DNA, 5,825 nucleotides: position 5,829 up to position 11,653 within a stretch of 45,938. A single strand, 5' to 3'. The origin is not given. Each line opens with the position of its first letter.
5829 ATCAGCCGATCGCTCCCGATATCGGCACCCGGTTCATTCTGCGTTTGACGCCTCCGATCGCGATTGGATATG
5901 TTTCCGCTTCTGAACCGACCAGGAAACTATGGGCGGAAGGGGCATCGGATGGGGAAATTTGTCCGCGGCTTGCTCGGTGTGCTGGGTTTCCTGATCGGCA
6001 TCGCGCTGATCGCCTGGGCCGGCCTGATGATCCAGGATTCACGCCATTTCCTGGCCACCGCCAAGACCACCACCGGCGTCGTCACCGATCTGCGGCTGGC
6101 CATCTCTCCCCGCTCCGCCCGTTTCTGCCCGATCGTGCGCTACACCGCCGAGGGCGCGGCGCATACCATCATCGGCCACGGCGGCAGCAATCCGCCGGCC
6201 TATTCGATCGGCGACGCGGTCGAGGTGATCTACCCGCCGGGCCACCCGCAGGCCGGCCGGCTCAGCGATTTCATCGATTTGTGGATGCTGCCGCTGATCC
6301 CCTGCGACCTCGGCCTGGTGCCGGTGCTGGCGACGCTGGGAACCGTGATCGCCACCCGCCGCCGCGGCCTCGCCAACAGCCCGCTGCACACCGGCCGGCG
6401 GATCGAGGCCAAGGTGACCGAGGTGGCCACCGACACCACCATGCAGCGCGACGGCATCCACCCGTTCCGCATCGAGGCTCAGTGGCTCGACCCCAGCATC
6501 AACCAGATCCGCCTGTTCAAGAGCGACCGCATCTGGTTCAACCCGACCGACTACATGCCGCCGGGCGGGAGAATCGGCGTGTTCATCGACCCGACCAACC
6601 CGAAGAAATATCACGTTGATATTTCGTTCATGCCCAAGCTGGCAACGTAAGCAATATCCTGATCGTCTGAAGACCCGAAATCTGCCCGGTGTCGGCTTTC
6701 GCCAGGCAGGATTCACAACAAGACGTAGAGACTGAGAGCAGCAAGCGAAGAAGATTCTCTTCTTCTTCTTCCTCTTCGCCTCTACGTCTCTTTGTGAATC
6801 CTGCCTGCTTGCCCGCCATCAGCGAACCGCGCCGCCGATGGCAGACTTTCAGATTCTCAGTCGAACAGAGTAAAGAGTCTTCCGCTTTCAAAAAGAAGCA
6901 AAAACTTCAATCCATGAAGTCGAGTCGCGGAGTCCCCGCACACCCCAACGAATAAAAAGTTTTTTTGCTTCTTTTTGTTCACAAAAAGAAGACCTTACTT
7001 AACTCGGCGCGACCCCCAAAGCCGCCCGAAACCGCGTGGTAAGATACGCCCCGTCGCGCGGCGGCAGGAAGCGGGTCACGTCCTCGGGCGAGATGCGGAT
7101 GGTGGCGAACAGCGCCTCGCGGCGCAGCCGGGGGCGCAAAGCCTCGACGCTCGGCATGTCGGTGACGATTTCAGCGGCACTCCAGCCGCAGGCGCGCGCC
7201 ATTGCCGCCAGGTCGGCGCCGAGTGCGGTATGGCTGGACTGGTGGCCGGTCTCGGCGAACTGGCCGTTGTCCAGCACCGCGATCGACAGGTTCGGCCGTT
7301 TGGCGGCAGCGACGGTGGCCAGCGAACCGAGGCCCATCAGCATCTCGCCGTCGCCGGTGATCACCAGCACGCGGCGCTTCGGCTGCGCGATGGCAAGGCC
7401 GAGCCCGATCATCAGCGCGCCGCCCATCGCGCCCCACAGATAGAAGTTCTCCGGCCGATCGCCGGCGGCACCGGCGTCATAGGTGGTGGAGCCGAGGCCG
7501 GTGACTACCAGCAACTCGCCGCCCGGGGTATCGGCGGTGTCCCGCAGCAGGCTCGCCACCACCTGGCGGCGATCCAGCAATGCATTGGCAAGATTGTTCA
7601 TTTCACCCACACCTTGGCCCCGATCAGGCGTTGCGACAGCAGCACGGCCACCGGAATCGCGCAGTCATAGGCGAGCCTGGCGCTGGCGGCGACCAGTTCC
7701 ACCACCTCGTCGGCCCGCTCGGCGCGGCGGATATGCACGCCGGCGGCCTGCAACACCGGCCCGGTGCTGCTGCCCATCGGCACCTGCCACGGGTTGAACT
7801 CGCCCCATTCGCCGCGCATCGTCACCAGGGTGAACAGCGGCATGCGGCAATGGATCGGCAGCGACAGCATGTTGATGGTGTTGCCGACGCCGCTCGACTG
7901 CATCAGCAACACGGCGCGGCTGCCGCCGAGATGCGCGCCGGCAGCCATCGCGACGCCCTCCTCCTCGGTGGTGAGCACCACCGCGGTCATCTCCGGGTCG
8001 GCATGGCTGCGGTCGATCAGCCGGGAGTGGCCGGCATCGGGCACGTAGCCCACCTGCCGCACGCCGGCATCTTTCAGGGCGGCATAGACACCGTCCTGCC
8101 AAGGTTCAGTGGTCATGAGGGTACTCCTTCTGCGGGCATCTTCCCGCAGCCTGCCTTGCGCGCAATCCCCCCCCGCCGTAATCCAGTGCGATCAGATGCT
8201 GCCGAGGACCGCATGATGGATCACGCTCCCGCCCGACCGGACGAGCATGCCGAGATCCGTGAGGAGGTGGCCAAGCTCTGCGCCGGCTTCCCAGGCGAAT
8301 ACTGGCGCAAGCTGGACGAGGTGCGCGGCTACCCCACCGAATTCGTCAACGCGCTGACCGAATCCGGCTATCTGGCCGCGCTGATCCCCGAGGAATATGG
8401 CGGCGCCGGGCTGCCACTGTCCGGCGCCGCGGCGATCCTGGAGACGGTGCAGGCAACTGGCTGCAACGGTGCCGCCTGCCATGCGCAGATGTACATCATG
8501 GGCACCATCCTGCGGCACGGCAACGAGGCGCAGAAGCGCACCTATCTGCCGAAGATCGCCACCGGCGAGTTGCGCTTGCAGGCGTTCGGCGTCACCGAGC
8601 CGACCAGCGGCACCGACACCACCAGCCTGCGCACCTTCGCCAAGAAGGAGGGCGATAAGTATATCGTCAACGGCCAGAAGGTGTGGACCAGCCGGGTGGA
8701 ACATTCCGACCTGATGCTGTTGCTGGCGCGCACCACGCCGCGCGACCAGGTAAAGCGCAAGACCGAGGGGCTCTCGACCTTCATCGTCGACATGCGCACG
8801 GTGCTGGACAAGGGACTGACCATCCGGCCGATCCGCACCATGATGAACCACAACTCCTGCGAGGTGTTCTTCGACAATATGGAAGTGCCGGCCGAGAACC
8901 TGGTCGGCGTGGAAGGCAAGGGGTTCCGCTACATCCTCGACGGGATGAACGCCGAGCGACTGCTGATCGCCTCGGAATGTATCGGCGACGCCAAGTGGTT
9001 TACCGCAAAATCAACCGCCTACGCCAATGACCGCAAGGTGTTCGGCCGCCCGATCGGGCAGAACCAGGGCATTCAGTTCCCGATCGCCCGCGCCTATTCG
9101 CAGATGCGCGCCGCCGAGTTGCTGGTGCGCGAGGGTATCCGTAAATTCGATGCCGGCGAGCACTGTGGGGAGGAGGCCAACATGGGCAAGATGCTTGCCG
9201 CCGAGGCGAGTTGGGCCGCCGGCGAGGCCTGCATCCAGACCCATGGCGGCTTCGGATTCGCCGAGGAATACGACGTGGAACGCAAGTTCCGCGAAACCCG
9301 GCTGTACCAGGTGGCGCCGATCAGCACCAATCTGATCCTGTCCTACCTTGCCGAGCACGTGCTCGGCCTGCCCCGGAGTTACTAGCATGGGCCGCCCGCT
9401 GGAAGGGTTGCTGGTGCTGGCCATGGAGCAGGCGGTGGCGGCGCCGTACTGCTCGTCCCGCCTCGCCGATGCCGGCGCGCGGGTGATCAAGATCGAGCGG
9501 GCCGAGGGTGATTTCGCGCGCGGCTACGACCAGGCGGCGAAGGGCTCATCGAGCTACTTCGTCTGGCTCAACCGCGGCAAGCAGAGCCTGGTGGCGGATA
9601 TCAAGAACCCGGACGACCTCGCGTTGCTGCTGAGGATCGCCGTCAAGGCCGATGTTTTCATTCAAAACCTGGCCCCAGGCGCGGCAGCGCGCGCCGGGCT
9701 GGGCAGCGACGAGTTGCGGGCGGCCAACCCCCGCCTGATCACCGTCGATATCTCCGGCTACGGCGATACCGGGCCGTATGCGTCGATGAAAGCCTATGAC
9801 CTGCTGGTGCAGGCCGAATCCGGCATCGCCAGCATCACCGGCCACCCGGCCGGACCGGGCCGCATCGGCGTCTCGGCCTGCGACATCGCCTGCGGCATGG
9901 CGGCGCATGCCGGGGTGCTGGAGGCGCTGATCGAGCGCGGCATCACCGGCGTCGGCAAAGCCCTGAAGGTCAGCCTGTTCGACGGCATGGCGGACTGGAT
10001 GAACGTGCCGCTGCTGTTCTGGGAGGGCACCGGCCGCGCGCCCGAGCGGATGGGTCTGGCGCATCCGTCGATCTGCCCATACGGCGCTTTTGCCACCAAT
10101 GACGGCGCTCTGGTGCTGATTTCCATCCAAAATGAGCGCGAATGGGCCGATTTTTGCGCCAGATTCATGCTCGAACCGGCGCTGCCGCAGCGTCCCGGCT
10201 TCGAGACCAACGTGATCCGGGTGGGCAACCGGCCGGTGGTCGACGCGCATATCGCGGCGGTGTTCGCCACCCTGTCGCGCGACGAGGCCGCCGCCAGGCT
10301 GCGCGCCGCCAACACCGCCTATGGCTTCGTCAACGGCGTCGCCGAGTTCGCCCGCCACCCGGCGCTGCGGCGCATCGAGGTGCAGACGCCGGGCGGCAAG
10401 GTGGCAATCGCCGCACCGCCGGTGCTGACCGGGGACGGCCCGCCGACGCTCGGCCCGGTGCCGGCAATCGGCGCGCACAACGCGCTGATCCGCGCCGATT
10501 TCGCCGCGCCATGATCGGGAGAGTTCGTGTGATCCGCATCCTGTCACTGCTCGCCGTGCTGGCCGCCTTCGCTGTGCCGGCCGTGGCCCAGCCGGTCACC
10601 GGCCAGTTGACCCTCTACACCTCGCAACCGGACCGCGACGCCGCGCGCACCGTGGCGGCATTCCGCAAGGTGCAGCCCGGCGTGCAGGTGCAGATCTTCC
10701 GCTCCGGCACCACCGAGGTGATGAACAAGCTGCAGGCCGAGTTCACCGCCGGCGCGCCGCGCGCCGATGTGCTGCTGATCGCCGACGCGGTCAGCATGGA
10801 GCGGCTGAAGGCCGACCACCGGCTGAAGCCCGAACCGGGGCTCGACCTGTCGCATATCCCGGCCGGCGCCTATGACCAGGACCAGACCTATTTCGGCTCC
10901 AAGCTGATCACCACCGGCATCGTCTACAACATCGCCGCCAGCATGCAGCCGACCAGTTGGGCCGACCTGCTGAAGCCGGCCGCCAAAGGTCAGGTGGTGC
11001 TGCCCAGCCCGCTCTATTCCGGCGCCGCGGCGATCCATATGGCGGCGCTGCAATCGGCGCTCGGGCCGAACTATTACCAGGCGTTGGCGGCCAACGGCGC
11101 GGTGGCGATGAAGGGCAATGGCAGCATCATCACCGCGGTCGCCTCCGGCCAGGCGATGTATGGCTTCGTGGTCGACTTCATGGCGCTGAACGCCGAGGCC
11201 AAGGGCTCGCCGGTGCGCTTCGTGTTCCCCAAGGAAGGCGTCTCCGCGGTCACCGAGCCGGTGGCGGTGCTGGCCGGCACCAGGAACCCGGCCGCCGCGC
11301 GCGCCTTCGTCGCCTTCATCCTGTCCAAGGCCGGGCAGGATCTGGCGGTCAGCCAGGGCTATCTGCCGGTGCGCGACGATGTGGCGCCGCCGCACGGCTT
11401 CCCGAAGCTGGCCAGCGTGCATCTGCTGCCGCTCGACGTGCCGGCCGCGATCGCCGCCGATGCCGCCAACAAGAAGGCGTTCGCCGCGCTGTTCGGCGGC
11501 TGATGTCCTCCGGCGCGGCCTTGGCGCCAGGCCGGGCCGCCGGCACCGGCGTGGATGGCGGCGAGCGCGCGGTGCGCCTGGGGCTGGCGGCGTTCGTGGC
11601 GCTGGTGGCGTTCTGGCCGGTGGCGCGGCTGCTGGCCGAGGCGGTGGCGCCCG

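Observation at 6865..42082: Family of ~130-bp AT-rich nested-palindrome (MITE/RIME-like) elements: four full and two half copies, all pressed against gene ends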

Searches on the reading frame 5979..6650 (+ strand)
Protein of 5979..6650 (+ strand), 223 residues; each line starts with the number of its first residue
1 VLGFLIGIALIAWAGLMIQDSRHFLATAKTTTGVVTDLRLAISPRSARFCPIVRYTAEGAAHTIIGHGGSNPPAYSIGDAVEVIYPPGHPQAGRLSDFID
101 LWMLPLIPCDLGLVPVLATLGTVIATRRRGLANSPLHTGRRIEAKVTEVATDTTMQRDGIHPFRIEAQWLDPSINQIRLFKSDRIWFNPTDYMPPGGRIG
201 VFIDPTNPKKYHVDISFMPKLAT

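Call 29: search_protein_families(library=pfam, proteins=[window:5979-6650:+])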
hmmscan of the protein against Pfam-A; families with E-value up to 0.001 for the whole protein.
window:5979-6650:+ (223 aa): 1 family
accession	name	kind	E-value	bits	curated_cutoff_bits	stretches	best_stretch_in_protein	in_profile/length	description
PF12158.14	DUF3592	-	2.9e-09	37.9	25.3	1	31-96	1-80/84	Domain of unknown function (DUF3592)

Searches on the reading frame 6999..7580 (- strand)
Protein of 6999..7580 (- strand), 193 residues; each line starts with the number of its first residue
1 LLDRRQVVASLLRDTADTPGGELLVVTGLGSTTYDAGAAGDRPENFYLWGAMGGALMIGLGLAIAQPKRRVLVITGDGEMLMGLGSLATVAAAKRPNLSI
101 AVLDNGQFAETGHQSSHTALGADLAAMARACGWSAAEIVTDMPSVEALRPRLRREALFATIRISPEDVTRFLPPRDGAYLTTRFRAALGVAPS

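Call 29: search_protein_families(library=pfam, proteins=[window:6999-7580:-])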
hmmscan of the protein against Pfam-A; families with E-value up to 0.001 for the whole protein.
window:6999-7580:- (193 aa): 1 family
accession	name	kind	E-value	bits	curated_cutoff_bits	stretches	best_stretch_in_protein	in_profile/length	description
PF02775.26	TPP_enzyme_C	-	1.3e-14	54.7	21.9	1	47-152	25-137/151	Thiamine pyrophosphate enzyme, C-terminal TPP binding domain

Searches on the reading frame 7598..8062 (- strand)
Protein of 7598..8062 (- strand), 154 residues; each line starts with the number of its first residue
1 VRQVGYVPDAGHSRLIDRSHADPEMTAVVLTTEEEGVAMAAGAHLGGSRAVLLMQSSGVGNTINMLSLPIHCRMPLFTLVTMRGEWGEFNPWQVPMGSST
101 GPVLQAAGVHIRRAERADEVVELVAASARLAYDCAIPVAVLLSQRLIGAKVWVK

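Call 73: search_protein_families(library=pfam, proteins=[window:7598-8062:-], max_evalue=0.01)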
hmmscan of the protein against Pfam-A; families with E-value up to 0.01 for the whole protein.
window:7598-8062:- (154 aa): 2 families
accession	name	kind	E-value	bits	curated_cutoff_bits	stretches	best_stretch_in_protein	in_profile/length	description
PF02776.23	TPP_enzyme_N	-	0.0013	19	26.8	1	5-79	20-96/119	Thiamine pyrophosphate enzyme, N-terminal TPP binding domain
PF01855.24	POR_N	-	0.0028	17.9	27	1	19-144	29-155/231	Pyruvate flavodoxin/ferredoxin oxidoreductase, thiamine diP-bdg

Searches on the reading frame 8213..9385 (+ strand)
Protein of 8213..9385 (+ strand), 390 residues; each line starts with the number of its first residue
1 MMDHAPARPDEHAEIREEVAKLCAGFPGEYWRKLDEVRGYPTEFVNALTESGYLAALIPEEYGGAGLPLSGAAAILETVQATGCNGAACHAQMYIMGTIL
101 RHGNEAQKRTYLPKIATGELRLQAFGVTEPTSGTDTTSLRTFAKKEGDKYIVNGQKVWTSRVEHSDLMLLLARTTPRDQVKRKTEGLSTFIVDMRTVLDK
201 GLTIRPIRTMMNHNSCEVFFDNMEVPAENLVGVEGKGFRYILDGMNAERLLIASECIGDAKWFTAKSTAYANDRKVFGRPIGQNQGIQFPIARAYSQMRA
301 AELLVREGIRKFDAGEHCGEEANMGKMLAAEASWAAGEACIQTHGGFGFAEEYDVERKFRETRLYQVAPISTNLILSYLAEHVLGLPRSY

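Call 74: search_protein_families(library=pfam, proteins=[window:8213-9385:+])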
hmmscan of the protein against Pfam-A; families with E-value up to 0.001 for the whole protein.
window:8213-9385:+ (390 aa): 4 families
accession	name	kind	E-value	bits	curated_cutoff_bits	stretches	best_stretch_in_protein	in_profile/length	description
PF00441.29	Acyl-CoA_dh_1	-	1.4e-31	110.1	22.4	1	235-368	1-134/150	Acyl-CoA dehydrogenase, C-terminal domain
PF02771.21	Acyl-CoA_dh_N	-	6.3e-22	78.5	22.9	1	10-119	2-113/113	Acyl-CoA dehydrogenase, N-terminal domain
PF02770.24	Acyl-CoA_dh_M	-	9e-21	74.3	33.3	1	124-223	1-97/97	Acyl-CoA dehydrogenase, middle domain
PF08028.16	Acyl-CoA_dh_2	-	1.1e-13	52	22.7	1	251-363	2-124/134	Acyl-CoA dehydrogenase, C-terminal domain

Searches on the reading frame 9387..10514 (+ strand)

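Call 74: search_protein_families(library=pfam, proteins=[window:9387-10514:+])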
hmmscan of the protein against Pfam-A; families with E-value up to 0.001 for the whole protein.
window:9387-10514:+ (375 aa): 1 family
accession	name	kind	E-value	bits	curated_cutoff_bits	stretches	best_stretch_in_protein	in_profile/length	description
PF02515.22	CoA_transf_3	-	6.9e-96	322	23.3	1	5-365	1-366/366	CoA-transferase family III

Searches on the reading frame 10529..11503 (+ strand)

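Call 74: search_protein_families(library=pfam, proteins=[window:10529-11503:+])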
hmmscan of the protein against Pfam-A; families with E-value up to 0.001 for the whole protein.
window:10529-11503:+ (324 aa): 5 families
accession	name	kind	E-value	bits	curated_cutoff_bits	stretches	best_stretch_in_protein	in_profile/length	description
PF13531.11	SBP_bac_11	-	4.4e-23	82.7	25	1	40-278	15-226/227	Bacterial extracellular solute-binding protein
PF01547.30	SBP_bac_1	-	2.1e-22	81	26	1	42-270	14-306/307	Bacterial extracellular solute-binding protein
PF13416.11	SBP_bac_8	-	3.4e-21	76.7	27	1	42-289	3-269/279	Bacterial extracellular solute-binding protein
PF13343.11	SBP_bac_6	-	1.8e-20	73.9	24.6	1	79-287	4-224/245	Bacterial extracellular solute-binding protein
PF03466.25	LysR_substrate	-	0.00039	20.3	28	0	38-71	21-54/209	LysR substrate binding domain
